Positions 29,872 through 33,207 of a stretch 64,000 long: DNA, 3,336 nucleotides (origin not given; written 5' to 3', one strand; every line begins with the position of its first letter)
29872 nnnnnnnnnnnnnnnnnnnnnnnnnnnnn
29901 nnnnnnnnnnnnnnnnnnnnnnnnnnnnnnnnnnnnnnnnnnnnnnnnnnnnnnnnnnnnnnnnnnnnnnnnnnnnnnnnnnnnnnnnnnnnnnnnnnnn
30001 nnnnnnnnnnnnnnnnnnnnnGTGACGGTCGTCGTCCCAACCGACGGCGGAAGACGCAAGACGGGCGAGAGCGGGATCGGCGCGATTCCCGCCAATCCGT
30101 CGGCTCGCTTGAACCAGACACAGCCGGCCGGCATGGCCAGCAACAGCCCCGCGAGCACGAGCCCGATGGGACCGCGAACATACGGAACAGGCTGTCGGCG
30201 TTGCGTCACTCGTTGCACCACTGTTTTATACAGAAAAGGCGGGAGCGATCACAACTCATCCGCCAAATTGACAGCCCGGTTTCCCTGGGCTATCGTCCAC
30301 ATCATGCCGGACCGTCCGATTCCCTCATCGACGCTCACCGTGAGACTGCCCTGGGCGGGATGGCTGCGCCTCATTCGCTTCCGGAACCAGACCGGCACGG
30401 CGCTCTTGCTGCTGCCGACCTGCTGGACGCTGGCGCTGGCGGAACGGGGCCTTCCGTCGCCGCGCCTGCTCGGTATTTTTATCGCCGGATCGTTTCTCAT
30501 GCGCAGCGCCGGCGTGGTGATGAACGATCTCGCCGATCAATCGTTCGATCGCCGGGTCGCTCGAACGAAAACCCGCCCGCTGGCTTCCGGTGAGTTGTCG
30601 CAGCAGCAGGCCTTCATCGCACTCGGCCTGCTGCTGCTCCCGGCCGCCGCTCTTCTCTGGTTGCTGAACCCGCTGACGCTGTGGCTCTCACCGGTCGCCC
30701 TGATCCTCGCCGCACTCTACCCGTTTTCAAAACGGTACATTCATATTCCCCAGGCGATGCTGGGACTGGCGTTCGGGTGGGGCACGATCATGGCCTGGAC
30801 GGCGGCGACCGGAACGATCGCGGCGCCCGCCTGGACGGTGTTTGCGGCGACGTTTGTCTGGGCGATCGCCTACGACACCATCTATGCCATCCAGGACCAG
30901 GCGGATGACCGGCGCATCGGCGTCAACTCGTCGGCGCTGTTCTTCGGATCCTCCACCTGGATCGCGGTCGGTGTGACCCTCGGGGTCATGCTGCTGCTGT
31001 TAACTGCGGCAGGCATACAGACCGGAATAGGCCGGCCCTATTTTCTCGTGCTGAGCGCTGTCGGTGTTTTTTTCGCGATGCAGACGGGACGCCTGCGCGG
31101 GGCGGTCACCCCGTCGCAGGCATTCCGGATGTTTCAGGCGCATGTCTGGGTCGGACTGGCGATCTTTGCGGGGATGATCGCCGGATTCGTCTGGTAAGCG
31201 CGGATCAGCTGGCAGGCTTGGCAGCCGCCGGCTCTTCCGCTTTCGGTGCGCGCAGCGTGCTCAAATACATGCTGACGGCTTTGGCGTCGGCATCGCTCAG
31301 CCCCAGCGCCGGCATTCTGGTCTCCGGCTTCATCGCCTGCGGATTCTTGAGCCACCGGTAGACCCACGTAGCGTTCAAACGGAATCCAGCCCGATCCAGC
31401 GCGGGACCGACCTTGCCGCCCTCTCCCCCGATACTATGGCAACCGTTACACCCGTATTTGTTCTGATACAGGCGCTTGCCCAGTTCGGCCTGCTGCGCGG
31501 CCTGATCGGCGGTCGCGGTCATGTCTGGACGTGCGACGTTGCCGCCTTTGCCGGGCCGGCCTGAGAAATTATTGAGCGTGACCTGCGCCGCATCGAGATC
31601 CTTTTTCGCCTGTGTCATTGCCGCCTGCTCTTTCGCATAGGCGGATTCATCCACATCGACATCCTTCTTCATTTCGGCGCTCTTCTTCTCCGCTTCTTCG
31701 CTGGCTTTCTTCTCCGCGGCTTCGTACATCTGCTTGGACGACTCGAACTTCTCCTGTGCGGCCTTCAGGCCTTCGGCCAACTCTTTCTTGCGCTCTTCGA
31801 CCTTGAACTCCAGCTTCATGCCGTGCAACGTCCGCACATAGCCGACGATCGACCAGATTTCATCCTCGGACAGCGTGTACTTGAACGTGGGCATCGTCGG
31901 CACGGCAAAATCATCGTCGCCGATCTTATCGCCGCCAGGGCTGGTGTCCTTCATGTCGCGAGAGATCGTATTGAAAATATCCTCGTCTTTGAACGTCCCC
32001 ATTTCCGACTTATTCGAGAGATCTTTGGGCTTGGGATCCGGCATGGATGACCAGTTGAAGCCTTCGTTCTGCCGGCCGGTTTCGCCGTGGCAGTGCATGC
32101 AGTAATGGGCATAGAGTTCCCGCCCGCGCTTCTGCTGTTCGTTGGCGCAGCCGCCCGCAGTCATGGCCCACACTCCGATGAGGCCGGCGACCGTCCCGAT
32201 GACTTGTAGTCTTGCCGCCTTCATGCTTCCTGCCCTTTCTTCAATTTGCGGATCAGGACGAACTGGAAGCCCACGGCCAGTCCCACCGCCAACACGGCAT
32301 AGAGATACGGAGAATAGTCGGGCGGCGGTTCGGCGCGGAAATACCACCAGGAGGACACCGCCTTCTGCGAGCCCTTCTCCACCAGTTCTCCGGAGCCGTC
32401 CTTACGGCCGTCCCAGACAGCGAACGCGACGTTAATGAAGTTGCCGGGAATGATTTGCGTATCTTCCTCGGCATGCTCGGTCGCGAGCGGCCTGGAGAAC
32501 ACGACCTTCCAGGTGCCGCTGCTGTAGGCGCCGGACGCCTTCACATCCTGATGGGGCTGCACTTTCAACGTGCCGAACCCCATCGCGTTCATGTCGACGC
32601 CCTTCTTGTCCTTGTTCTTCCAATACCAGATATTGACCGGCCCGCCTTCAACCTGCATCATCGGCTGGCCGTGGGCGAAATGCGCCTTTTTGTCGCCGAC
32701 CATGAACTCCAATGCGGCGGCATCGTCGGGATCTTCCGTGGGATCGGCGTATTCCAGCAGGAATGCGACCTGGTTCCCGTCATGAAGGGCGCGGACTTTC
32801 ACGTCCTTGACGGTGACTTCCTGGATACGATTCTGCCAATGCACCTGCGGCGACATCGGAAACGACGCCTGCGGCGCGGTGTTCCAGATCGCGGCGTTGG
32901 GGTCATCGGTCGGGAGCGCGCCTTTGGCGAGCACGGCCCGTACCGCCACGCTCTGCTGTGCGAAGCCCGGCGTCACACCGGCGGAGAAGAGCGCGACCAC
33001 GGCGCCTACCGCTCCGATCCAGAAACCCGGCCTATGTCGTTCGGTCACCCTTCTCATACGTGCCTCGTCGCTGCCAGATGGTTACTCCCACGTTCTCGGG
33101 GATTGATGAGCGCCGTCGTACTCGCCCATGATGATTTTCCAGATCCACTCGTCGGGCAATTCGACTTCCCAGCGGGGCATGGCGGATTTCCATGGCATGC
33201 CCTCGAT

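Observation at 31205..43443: Twelve-gene respiratory supercluster: Rieske/cyt b + two CydA-like proteins + NxrC-like subunit + five c-type cytochrome genes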

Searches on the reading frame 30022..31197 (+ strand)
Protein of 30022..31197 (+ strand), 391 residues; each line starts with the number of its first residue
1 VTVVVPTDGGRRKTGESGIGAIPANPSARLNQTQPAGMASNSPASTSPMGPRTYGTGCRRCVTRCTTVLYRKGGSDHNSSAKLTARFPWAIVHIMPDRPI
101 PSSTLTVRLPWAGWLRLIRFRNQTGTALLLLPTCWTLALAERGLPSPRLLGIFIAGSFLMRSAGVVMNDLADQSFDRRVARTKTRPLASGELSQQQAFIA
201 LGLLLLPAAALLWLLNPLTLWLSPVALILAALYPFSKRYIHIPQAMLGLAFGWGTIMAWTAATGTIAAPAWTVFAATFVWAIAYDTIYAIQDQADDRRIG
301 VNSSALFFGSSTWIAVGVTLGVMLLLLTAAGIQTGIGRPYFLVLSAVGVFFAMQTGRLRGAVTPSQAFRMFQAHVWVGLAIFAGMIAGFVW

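Call 5: search_protein_families(library=pfam, proteins=[window:30022-31197:+], max_evalue=0.01)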
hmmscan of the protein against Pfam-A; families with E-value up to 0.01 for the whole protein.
window:30022-31197:+ (391 aa): 1 family
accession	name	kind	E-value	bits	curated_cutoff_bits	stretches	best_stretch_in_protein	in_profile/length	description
PF01040.23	UbiA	-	2.4e-57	194.5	34.2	1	129-371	1-246/250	UbiA prenyltransferase family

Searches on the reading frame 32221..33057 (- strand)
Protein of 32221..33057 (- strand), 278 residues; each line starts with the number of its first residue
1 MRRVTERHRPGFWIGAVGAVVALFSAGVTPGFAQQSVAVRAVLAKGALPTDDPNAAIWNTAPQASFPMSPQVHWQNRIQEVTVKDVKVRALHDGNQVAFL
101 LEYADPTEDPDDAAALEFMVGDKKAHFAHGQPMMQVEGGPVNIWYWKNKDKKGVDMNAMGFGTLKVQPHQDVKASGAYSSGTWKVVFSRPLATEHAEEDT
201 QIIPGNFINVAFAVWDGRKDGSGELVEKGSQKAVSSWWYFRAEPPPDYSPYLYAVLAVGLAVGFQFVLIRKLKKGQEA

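Call 5: search_protein_families(library=pfam, proteins=[window:32221-33057:-], max_evalue=0.01)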
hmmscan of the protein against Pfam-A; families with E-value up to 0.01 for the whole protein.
window:32221-33057:- (278 aa): 1 family
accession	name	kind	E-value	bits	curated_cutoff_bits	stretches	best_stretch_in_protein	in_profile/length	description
PF09459.16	EB_dh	-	1.9e-24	87.5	33.3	2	168-221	179-230/236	Ethylbenzene dehydrogenase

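Call 43: search_protein_families(library=ncbifam, proteins=[window:32221-33057:-], max_evalue=0.01)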
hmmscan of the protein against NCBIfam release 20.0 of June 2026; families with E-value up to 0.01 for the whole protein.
window:32221-33057:- (278 aa): 3 families
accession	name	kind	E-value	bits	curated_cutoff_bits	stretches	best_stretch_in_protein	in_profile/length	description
TIGR03477.1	DMSO_red_II_gam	subfamily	2.3e-32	112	169.85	1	45-241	8-205/206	DMSO reductase family type II enzyme, heme b subunit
NF042980.1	EthbenzDh_ebdC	equivalog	7.2e-18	64.8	400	1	53-220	16-196/214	ethylbenzene dehydrogenase subunit gamma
TIGR03154.1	sulfolob_CbsA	equivalog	0.00036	19.5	468.4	1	176-219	349-394/465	cytochrome b558/566 subunit A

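Call 52: search_solved_structures(query=window:32221-33057:-, max_evalue=0.01, show_alignments=3)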
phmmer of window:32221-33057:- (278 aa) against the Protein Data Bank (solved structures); distinct sequences matched with E-value up to 0.01: 2.
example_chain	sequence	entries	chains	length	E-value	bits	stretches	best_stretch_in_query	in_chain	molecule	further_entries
7b04_C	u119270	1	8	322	9.1e-14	54.7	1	154-223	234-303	Nitrite oxidoreductase subunit C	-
2ivf_C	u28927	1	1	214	1.5e-13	54.1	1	82-223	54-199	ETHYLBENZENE DEHYDROGENASE GAMMA-SUBUNIT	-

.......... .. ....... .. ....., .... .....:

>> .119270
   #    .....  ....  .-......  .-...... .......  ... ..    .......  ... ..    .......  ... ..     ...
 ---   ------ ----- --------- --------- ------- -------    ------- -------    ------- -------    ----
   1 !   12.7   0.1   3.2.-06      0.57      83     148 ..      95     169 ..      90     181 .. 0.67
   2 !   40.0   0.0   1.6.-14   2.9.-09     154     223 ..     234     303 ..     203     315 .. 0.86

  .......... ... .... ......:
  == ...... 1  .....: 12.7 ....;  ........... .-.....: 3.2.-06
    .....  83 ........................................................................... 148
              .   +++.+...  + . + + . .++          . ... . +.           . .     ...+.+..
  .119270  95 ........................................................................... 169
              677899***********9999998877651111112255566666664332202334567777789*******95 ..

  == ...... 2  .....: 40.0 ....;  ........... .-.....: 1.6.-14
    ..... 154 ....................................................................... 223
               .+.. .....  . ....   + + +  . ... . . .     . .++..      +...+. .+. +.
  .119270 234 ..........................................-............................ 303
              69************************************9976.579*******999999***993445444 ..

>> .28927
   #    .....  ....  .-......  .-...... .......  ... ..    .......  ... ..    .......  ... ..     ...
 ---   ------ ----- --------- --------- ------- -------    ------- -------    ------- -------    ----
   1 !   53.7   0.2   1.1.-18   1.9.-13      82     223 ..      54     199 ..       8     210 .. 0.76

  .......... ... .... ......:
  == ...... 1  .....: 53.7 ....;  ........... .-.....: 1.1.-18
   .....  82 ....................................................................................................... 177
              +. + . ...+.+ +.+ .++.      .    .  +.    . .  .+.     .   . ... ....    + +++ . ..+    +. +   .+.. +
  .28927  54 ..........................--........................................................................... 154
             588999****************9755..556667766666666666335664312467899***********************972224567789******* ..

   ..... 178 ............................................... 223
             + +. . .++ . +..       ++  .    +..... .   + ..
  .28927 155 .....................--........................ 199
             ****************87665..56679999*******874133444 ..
